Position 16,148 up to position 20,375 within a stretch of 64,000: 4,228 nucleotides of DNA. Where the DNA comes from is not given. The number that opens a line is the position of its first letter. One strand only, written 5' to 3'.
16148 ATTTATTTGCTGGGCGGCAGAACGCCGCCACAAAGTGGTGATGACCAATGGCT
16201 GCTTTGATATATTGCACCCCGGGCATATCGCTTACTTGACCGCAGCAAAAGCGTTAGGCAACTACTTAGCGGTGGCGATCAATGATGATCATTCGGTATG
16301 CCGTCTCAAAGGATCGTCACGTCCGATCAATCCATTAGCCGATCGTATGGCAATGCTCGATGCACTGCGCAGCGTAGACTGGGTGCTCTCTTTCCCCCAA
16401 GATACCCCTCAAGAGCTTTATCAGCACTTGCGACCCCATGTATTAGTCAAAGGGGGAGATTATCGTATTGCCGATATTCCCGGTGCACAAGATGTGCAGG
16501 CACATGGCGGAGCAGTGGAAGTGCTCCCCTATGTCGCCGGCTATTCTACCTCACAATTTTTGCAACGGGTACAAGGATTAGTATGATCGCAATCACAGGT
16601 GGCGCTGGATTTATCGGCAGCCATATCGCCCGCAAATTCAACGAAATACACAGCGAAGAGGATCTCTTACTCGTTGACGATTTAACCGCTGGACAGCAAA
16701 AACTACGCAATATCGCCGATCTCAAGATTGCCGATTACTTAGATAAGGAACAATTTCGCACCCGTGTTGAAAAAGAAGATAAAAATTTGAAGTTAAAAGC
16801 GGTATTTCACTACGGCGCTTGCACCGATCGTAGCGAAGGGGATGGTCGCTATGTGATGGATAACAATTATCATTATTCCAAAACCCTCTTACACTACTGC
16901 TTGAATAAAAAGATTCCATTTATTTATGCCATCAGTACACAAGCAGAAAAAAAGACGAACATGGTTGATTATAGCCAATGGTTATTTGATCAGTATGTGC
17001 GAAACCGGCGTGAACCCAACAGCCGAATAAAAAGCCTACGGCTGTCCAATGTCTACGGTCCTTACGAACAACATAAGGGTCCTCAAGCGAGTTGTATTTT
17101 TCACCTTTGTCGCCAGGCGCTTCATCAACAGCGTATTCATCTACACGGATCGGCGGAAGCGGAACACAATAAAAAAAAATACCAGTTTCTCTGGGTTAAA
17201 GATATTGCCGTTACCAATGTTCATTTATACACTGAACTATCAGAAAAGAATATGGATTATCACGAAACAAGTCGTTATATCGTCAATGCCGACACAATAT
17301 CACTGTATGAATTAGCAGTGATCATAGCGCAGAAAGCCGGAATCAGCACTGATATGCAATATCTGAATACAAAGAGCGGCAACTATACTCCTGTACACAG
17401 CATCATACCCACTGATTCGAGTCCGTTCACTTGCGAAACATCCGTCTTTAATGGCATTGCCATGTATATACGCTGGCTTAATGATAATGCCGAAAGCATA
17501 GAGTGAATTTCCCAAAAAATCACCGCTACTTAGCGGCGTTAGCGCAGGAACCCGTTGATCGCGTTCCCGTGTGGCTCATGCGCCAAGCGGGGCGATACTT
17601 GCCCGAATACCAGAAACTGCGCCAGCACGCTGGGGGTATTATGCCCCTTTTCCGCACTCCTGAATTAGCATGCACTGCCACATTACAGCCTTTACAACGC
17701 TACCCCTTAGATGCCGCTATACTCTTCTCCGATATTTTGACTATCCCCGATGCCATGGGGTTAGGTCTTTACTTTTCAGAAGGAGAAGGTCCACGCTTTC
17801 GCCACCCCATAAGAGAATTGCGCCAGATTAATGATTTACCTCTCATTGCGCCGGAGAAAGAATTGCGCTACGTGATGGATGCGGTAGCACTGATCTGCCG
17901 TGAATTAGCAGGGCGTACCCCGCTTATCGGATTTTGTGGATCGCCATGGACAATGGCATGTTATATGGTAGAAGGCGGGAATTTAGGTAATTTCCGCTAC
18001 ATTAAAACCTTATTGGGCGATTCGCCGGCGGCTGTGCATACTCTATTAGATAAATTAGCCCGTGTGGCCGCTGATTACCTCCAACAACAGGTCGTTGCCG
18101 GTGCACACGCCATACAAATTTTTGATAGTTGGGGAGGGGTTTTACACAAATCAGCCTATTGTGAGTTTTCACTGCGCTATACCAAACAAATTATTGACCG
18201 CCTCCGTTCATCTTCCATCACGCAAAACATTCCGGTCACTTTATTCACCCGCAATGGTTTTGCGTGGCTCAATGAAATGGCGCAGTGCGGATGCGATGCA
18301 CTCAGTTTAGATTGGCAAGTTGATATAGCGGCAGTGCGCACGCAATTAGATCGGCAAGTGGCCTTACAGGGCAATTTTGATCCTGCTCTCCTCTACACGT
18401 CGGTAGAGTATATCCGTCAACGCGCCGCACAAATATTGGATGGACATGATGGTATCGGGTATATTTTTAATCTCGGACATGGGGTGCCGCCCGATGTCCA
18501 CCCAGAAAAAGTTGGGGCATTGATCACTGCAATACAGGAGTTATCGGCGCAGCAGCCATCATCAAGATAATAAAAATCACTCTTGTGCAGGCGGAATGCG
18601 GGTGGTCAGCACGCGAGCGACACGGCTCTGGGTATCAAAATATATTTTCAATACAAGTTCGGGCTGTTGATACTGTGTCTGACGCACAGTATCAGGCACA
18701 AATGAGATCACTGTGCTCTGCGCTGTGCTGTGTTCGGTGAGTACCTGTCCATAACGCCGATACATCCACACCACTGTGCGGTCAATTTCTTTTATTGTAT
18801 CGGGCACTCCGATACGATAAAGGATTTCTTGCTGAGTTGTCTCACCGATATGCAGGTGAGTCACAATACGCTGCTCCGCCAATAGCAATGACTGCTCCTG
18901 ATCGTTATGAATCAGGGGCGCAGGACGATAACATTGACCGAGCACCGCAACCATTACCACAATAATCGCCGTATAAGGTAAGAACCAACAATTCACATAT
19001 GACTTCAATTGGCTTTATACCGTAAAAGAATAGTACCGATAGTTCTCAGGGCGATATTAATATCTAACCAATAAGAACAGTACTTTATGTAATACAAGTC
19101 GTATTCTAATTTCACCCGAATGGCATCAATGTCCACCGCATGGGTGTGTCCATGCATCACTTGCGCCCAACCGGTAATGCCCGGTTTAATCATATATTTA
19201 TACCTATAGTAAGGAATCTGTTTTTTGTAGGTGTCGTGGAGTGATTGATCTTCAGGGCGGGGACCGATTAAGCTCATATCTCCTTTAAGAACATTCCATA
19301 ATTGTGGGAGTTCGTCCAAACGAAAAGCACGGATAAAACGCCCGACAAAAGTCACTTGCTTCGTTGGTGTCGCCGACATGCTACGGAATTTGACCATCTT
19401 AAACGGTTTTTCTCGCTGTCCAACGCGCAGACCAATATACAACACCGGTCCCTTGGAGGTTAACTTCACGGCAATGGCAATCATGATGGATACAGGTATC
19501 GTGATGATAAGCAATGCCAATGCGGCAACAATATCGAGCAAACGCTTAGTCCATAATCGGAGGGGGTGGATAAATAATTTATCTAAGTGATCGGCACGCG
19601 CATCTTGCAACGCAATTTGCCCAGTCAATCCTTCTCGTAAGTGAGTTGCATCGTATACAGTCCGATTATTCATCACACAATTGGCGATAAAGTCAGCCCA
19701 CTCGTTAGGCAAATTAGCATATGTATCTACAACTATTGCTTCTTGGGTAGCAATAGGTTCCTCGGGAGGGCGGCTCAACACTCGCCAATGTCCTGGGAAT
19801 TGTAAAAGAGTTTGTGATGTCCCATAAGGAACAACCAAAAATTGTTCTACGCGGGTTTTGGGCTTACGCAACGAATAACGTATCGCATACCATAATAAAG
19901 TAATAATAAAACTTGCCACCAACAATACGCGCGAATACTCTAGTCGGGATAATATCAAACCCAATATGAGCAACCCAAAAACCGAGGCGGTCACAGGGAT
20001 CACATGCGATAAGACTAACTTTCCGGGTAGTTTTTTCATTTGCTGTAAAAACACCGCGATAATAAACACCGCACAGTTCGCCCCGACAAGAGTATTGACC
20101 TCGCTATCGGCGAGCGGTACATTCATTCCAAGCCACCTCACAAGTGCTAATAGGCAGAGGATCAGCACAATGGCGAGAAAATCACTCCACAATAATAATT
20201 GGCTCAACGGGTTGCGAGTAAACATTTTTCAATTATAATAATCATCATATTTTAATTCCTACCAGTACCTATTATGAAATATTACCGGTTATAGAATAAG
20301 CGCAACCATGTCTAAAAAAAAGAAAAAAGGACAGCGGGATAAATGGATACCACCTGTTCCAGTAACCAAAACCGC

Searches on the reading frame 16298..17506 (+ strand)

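Call 101: search_protein_families(library=pfam, max_evalue=0.00001, proteins=[window:16298-17506:+])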
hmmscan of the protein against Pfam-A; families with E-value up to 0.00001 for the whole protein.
window:16298-17506:+ (402 aa): 2 families
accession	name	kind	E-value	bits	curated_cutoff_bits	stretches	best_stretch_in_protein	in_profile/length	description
PF01370.27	Epimerase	-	1.7e-22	80.5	20.9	1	97-315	1-229/240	NAD dependent epimerase/dehydratase family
PF01073.25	3Beta_HSD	-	2.7e-06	27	22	1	98-214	1-117/280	3-beta hydroxysteroid dehydrogenase/isomerase family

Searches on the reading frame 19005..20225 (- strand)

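Call 101: search_protein_families(library=pfam, max_evalue=0.00001, proteins=[window:19005-20225:-])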
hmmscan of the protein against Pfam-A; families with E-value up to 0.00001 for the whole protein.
window:19005-20225:- (406 aa): 1 family
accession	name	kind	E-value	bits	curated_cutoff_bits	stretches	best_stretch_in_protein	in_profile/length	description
PF02397.22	Bac_transf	-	7.1e-58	195.5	27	1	227-400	1-178/179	Bacterial sugar transferase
